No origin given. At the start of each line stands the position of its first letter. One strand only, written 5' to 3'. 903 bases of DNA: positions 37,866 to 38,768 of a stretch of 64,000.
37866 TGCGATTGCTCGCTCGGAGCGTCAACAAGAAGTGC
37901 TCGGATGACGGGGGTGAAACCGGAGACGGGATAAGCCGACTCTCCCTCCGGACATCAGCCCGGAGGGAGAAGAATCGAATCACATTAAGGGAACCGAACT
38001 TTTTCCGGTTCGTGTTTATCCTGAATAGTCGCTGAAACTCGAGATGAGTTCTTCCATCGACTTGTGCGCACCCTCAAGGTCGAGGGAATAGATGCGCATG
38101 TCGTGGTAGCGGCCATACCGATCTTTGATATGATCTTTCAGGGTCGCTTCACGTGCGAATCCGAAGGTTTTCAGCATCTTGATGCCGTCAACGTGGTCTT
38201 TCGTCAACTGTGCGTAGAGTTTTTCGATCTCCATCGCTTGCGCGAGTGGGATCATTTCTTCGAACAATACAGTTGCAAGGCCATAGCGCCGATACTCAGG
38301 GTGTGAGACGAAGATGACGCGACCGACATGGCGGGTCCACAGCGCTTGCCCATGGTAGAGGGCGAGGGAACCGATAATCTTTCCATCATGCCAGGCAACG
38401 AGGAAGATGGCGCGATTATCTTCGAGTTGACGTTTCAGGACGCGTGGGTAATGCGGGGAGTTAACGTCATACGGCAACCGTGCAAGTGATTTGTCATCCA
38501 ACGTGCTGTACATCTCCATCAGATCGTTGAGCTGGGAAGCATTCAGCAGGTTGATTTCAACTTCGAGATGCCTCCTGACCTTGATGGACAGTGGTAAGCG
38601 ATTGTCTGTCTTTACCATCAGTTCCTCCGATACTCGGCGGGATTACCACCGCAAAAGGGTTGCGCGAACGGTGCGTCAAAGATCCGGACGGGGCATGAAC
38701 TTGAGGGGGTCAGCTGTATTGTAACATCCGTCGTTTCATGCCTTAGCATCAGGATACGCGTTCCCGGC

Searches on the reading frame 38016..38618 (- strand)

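Call 92: search_protein_families(library=pfam, proteins=[window:38016-38618:-], max_evalue=0.001)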
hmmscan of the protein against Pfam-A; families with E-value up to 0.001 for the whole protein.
window:38016-38618:- (200 aa): 5 families
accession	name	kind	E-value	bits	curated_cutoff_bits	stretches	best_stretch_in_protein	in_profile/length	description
PF00583.31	Acetyltransf_1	-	2e-11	44.6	20.7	1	51-154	15-116/116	Acetyltransferase (GNAT) family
PF13673.13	Acetyltransf_10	-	7.2e-07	29.7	23.6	1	57-175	18-125/128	Acetyltransferase (GNAT) domain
PF13508.13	Acetyltransf_7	-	1.7e-06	28.8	27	1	69-154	2-82/84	Acetyltransferase (GNAT) domain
PF13420.13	Acetyltransf_4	-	1.8e-06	28.5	24.3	1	57-174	37-153/155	Acetyltransferase (GNAT) domain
PF13480.13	Acetyltransf_6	-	5.3e-05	23.8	22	1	19-131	21-129/143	Acetyltransferase (GNAT) domain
